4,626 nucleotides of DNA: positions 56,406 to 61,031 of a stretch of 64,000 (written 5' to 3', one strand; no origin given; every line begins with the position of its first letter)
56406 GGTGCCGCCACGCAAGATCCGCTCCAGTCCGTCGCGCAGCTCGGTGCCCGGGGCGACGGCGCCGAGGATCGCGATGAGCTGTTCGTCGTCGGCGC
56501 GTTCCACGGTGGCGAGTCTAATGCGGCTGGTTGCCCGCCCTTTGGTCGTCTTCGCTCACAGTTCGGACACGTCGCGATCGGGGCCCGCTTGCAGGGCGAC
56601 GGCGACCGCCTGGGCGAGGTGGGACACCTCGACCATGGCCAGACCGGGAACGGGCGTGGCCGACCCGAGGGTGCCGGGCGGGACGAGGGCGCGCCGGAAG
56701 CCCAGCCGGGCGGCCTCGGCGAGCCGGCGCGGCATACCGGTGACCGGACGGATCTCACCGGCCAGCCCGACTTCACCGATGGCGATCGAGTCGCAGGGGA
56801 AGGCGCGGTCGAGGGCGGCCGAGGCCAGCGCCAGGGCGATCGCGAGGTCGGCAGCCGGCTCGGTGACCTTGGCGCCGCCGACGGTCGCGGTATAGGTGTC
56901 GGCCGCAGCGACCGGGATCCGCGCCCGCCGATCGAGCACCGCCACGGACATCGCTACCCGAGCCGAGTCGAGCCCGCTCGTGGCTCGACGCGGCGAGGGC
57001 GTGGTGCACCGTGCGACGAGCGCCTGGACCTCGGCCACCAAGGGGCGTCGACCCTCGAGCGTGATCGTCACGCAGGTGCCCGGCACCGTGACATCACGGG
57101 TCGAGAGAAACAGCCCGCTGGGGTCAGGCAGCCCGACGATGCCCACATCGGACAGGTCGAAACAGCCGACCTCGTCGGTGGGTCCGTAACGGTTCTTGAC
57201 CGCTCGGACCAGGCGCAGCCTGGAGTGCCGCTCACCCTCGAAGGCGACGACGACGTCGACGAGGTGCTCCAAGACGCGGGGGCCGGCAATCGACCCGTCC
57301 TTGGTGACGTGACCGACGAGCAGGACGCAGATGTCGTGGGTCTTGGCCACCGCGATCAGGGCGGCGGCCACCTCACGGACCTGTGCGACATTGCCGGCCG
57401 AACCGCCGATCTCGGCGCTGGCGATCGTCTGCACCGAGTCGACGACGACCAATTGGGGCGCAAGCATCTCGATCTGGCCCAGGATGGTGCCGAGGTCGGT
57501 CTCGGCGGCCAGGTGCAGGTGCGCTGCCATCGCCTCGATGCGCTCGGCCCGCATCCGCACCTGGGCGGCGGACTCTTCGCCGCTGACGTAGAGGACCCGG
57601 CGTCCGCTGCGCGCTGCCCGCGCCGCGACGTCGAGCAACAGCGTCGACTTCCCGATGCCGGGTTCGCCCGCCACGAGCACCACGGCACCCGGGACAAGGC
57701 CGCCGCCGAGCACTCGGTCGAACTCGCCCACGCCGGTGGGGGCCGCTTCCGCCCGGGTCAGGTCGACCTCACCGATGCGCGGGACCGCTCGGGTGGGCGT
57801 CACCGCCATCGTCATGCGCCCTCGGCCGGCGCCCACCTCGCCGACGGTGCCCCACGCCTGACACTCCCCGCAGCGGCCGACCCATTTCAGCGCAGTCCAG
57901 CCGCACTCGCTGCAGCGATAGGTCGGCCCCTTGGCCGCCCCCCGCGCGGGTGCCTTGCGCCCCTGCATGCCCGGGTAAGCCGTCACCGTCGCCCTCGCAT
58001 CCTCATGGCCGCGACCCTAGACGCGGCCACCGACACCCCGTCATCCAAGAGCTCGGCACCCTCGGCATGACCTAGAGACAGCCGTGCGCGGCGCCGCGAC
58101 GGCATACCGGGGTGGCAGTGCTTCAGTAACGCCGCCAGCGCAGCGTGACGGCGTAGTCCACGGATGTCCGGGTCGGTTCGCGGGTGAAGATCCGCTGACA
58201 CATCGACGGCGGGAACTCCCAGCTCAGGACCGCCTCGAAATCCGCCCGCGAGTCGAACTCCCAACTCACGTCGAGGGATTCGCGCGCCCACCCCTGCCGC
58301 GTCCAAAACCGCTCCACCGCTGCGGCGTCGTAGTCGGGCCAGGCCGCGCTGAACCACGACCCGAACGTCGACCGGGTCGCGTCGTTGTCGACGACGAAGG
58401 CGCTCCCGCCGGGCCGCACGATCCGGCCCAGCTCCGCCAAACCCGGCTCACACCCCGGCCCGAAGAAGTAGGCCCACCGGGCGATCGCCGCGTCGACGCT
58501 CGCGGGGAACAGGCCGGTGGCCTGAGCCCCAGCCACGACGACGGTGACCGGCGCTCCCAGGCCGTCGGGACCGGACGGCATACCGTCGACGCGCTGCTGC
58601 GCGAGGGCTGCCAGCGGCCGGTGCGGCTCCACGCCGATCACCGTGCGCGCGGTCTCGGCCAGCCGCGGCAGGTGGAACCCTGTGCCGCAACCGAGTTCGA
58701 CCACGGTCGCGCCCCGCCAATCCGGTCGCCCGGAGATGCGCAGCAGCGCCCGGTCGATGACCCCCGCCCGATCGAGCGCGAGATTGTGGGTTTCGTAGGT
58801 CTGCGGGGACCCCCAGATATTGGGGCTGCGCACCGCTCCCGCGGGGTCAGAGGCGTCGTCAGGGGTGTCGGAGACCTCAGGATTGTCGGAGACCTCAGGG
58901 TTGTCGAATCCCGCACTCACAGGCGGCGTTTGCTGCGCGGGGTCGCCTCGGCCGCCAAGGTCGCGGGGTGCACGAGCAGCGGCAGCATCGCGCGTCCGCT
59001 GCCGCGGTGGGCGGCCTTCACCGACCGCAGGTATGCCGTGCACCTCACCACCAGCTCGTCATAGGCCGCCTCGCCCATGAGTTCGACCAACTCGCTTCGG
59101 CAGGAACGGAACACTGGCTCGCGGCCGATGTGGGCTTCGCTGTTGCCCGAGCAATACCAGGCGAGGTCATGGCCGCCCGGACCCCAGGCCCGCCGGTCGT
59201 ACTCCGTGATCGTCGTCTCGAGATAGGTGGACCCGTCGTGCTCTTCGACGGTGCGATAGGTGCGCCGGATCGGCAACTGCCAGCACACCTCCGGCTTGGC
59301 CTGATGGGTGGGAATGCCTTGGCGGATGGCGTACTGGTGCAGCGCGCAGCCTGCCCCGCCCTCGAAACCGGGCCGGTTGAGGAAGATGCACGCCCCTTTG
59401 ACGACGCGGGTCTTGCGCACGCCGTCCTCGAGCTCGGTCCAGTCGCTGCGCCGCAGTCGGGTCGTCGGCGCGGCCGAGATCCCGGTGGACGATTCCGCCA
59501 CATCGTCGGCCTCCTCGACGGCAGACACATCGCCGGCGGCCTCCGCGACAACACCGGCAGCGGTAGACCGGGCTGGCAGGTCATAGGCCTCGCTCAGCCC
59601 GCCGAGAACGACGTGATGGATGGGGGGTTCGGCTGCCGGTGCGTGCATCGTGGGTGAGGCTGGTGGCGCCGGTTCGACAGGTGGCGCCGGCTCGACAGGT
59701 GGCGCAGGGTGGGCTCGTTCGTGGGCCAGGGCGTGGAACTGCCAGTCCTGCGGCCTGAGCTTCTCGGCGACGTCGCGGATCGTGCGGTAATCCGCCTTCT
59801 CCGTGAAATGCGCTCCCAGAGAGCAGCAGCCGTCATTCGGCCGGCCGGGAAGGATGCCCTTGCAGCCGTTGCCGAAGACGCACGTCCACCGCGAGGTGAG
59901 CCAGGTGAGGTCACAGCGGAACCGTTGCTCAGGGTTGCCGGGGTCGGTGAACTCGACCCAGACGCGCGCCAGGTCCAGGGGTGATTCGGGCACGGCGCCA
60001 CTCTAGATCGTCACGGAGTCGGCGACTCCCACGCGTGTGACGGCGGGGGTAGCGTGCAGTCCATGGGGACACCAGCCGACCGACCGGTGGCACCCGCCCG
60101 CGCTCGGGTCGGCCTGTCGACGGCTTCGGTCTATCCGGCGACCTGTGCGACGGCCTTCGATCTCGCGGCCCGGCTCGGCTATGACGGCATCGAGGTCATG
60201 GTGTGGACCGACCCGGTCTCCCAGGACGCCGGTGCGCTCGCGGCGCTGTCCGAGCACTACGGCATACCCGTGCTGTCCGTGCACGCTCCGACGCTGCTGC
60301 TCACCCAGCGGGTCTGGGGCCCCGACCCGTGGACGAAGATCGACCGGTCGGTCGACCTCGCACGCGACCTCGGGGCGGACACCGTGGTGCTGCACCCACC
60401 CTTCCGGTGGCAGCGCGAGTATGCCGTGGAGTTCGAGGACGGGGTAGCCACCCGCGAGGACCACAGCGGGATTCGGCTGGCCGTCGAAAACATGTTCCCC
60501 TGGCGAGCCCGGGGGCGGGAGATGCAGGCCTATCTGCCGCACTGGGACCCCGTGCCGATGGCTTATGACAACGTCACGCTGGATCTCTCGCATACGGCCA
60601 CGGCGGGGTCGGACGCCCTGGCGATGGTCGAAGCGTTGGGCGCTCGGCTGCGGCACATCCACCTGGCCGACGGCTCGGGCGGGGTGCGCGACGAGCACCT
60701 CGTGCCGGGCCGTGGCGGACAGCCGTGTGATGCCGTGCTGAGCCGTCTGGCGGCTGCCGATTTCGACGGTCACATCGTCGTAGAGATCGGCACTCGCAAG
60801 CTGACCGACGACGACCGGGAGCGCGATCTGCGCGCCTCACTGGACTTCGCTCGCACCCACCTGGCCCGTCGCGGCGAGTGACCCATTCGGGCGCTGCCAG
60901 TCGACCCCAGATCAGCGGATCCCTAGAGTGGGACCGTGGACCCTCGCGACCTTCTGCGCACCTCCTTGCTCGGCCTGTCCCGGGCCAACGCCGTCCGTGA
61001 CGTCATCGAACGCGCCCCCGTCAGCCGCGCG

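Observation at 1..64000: Hyper-abundant strand-symmetric DNA word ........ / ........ (consensus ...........), about one copy per 750 bp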

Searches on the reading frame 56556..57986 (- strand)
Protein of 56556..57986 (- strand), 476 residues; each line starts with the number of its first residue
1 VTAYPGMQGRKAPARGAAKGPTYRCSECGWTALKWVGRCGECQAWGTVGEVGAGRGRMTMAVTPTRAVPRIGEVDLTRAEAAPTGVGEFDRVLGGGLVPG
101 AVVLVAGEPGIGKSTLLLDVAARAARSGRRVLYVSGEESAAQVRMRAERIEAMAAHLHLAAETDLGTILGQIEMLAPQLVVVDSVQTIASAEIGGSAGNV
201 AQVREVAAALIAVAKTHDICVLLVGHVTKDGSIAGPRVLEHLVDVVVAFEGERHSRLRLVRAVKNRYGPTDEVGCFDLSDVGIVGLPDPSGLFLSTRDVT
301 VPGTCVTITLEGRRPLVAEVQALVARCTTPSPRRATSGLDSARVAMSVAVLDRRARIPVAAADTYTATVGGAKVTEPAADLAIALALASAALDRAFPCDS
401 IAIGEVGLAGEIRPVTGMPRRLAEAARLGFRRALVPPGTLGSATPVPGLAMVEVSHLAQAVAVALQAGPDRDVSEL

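Call 35: search_protein_families(library=pfam, proteins=[window:56556-57986:-], max_evalue=0.00001)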
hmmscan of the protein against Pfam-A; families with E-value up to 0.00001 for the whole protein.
window:56556-57986:- (476 aa): 8 families
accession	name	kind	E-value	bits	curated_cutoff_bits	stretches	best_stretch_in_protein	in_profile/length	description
PF06745.19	ATPase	-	4.9e-18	65.8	26.6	1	83-150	2-70/231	KaiC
PF13481.12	AAA_25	-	1.4e-15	57.8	27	1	93-231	25-194/195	AAA domain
PF03796.21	DnaB_C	-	3.3e-10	40.2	27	1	83-148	3-68/255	DnaB-like helicase C terminal domain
PF18073.7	Zn_ribbon_LapB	-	5.3e-10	39.2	25.7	1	23-50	1-28/28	Rubredoxin metal binding domain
PF13541.12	ChlI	-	3.7e-08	33.7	27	1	378-437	60-119/121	Subunit ChlI of Mg-chelatase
PF13604.12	AAA_30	-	1.3e-06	28.8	27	0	101-242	19-140/191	AAA domain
PF13191.12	AAA_16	-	2.6e-06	28.5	32.6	1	97-223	24-137/167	AAA ATPase domain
PF13401.12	AAA_22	-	6.8e-06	26.9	27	0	102-226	7-123/130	AAA domain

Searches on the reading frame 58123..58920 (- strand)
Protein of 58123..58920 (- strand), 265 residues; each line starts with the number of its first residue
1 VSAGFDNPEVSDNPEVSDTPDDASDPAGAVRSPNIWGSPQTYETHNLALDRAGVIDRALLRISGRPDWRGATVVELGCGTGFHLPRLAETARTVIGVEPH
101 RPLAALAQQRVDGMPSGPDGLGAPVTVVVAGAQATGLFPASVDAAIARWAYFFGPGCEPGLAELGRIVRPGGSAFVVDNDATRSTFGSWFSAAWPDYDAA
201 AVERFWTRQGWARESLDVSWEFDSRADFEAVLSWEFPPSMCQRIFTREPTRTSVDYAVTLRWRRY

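Call 35: search_protein_families(library=pfam, proteins=[window:58123-58920:-], max_evalue=0.00001)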
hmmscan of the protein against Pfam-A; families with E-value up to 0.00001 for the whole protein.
window:58123-58920:- (265 aa): 2 families
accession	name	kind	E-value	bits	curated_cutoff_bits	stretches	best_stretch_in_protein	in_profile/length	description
PF08241.18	Methyltransf_11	-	1.9e-10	41.7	21.2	1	75-175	2-94/95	Methyltransferase domain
PF13649.12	Methyltransf_25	-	6.8e-10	40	27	1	73-172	1-97/97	Methyltransferase domain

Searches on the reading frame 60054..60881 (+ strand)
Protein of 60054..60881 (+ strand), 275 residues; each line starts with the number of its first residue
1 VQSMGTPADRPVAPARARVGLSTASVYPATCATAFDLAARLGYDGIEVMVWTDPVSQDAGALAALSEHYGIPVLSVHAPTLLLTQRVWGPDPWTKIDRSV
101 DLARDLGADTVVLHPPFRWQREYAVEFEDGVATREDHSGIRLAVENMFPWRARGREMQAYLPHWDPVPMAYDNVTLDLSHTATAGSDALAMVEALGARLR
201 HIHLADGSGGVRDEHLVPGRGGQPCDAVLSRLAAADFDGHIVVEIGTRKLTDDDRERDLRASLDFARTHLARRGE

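Call 35: search_protein_families(library=pfam, proteins=[window:60054-60881:+], max_evalue=0.00001)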
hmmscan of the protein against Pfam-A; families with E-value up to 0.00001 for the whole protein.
window:60054-60881:+ (275 aa): 1 family
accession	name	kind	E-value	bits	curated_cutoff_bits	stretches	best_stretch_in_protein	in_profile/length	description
PF01261.30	AP_endonuc_2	-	7.7e-28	98.3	31.1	1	35-268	1-248/249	Xylose isomerase-like TIM barrel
